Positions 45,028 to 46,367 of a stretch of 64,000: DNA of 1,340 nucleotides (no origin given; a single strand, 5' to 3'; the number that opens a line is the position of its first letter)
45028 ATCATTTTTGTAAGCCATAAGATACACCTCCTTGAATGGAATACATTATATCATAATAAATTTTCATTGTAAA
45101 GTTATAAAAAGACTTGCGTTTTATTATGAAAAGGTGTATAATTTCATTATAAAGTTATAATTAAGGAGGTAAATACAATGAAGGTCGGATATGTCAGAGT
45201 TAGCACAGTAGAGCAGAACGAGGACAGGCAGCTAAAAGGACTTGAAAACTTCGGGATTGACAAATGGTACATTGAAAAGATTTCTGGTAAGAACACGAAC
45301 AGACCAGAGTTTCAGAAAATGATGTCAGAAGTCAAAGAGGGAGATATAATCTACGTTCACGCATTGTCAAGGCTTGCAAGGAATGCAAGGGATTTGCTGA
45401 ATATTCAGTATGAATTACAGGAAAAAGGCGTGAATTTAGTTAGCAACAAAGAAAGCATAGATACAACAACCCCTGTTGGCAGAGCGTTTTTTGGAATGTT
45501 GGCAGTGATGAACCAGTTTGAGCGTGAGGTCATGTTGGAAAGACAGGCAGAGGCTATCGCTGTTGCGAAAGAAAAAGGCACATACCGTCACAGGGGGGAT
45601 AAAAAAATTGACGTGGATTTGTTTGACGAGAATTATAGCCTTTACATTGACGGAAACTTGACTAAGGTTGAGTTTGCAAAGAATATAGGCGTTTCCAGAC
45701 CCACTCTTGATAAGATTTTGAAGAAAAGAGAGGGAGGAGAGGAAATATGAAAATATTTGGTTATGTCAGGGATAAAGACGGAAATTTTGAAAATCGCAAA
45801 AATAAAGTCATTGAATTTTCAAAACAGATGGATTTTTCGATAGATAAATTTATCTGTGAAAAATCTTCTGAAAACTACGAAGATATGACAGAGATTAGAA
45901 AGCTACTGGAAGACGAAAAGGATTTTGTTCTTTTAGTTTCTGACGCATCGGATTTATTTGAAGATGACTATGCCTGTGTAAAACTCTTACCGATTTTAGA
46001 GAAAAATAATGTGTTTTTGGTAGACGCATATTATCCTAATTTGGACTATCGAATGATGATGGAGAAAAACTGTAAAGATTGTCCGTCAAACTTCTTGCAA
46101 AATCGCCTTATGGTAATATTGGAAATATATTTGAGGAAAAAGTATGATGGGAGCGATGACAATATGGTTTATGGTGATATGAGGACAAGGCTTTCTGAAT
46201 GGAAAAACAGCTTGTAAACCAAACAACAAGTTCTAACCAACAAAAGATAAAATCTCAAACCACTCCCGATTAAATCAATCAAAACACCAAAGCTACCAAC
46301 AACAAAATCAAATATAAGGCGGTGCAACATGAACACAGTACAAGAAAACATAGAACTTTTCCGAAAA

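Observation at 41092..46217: Plasmid- or satellite-like replicon module nested in the phage accessory region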

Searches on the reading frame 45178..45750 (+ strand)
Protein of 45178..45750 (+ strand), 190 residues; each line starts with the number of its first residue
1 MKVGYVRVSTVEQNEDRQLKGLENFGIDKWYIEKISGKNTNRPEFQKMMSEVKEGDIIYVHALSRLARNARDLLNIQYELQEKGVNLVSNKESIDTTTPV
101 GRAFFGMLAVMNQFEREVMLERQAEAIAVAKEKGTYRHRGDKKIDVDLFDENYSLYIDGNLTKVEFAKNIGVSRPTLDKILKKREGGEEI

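Call 6: search_protein_families(library=pfam, proteins=[window:45178-45750:+], max_evalue=0.1)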
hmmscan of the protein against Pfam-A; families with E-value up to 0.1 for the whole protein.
window:45178-45750:+ (190 aa): 5 families
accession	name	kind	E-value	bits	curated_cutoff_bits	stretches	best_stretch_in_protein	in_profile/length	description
PF00239.26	Resolvase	-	6.2e-41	140.3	23.3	1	3-135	2-144/145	Resolvase, N terminal domain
PF01381.28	HTH_3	-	0.01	16.3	23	1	160-182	9-31/55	Helix-turn-helix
PF04967.18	HTH_10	-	0.033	14.5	23.1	0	165-184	28-47/53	HTH DNA binding domain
PF13518.12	HTH_28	-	0.035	14.6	25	1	155-189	8-42/52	Helix-turn-helix domain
PF13545.12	HTH_Crp_2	-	0.036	14.5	27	0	156-183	18-45/70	Crp-like helix-turn-helix domain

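Call 7: search_protein_families(library=phrogs, proteins=[window:45178-45750:+], max_evalue=0.01)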
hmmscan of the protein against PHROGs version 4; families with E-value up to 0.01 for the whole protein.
window:45178-45750:+ (190 aa): 6 families
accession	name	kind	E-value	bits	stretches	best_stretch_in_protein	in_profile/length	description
phrog_125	-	DNA, RNA and nucleotide metabolism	4.1e-62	211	1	1-185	21-204/254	DNA invertase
phrog_95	-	integration and excision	5e-35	122.2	1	4-138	92-241/651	integrase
phrog_8275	-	DNA, RNA and nucleotide metabolism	2.9e-11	44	1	1-49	1-49/51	DNA invertase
phrog_6620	-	integration and excision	5.3e-06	27.1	1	3-92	59-157/201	transposase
phrog_4779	-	transcription regulation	0.0022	19.5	0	160-188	15-43/98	transcriptional regulator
phrog_7061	-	DNA, RNA and nucleotide metabolism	0.0075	17.8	0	157-184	41-68/70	HTH DNA binding protein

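Call 16: find_encoding_contigs(protein=window:45178-45750:+, flank=10000, max_places=10)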
Protein window:45178-45750:+ (190 aa): 22 contigs read that carry it; 10 places shown.
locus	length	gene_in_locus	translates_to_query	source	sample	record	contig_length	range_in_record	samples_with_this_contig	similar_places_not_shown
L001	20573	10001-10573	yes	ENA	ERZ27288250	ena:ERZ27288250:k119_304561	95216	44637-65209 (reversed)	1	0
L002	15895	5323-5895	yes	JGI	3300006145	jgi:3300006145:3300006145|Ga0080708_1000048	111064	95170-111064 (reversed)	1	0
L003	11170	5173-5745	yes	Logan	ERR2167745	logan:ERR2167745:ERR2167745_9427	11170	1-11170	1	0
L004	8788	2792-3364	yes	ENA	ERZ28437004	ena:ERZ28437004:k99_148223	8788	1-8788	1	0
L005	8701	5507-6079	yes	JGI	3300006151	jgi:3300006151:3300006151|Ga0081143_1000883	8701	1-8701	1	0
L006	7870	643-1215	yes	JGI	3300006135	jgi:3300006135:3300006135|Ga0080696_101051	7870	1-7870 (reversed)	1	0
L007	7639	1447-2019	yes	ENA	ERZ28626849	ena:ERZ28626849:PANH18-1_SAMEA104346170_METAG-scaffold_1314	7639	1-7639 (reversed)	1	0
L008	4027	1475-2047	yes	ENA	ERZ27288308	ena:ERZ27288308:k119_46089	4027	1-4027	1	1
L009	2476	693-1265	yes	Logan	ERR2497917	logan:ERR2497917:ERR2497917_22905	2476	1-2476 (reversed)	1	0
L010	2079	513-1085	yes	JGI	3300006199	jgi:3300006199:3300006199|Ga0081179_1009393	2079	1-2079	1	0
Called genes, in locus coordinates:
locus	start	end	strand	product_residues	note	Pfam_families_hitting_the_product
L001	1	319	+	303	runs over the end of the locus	-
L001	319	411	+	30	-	-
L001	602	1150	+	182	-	-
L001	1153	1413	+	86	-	PF01381:HTH_3 (weak)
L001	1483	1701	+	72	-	-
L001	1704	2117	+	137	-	-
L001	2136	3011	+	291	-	-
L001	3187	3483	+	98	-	-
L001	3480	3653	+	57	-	-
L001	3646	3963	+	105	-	-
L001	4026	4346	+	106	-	-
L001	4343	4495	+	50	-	-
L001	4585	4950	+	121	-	-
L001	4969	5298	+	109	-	-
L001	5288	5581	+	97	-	-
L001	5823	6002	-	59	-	-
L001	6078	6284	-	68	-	-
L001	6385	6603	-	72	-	-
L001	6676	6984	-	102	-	-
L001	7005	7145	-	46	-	-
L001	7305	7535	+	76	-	PF13443:HTH_26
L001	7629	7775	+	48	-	-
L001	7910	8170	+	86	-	-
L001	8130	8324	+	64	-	-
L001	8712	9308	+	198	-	-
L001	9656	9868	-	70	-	-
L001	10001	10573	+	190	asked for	PF00239:Resolvase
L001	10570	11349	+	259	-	PF00239:Resolvase, PF07508:Recombinase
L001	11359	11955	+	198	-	PF01844:HNH (weak)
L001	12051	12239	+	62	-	-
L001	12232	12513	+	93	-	-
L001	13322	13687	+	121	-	-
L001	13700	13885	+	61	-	-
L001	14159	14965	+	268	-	-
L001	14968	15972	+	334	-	PF13730:HTH_36 (weak), PF21984:DnaD_N (weak)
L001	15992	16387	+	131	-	-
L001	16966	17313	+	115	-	-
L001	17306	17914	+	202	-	-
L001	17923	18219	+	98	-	-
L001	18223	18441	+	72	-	-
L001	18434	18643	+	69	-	-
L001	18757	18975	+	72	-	-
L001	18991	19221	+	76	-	-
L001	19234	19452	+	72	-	-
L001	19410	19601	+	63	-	-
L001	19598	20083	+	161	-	PF18143:HAD_SAK_2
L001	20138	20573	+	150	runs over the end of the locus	-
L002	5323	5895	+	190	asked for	PF00239:Resolvase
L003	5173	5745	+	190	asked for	PF00239:Resolvase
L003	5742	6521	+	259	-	PF00239:Resolvase, PF07508:Recombinase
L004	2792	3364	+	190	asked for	PF00239:Resolvase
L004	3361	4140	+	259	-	PF00239:Resolvase, PF07508:Recombinase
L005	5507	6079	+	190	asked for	PF00239:Resolvase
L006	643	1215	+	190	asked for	PF00239:Resolvase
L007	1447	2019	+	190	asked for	PF00239:Resolvase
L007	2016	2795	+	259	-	PF00239:Resolvase, PF07508:Recombinase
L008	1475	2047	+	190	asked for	PF00239:Resolvase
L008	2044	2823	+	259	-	PF00239:Resolvase, PF07508:Recombinase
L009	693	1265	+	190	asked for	PF00239:Resolvase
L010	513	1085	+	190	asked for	PF00239:Resolvase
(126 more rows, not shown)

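Call 70: search_protein_families(library=pfam, max_evalue=0.01, proteins=[L001:8712-9308:+])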
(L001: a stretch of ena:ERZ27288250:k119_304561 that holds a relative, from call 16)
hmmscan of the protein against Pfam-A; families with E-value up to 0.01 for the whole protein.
L001:8712-9308:+ (198 aa): 0 families

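Call 71: search_protein_families(library=phrogs, max_evalue=0.01, proteins=[L001:8712-9308:+, L001:7901-8170:+])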
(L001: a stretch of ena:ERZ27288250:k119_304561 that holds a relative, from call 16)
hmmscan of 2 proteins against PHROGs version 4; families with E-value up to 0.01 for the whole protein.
L001:8712-9308:+ (198 aa): 0 families

L001:7901-8170:+ (89 aa): 0 families

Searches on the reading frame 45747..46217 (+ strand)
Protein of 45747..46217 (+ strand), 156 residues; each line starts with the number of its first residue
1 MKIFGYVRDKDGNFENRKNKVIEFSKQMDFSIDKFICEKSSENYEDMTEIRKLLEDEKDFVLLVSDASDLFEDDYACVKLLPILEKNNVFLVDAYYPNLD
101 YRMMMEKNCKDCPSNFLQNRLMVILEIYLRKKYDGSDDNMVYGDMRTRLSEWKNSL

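Call 6: search_protein_families(library=pfam, proteins=[window:45747-46217:+], max_evalue=0.1)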
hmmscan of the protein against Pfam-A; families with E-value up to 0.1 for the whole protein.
window:45747-46217:+ (156 aa): 1 family
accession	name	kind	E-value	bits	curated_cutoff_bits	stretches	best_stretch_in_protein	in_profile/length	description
PF24742.1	ARM_CUL7_CUL9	-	0.059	13.9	27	1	21-86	16-81/172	CUL7/CUL9 ARM repeat domain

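Call 7: search_protein_families(library=phrogs, proteins=[window:45747-46217:+], max_evalue=0.01)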
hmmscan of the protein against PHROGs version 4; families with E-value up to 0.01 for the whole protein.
window:45747-46217:+ (156 aa): 0 families

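Call 84: search_protein_representatives(protein=window:45747-46217:+)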
Query: 156 residues. Proteins with E-value up to 0.001 (for the whole library): 17; up to 1e-10: 14; up to 1e-30: 2. The best 17 are listed.
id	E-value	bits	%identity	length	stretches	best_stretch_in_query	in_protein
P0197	6.4e-39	149.4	45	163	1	1-154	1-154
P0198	8.4e-35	136.1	60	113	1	51-156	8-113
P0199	6.2e-25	104.0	41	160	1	1-155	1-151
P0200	2.0e-24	102.4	48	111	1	52-155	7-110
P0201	1.2e-21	93.4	85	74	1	1-53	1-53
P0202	1.3e-21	93.3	70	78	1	14-80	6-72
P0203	3.1e-20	88.8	35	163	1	1-134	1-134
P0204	3.1e-20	88.8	36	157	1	1-137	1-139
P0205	1.1e-17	80.5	32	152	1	1-155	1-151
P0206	9.8e-17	77.4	68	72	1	1-56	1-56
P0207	4.2e-15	72.1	32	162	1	1-154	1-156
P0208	6.6e-15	71.5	34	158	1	2-133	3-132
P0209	8.9e-15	71.1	70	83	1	1-54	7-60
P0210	1.2e-12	64.2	30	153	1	2-136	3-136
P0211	8.3e-10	54.9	26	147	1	3-111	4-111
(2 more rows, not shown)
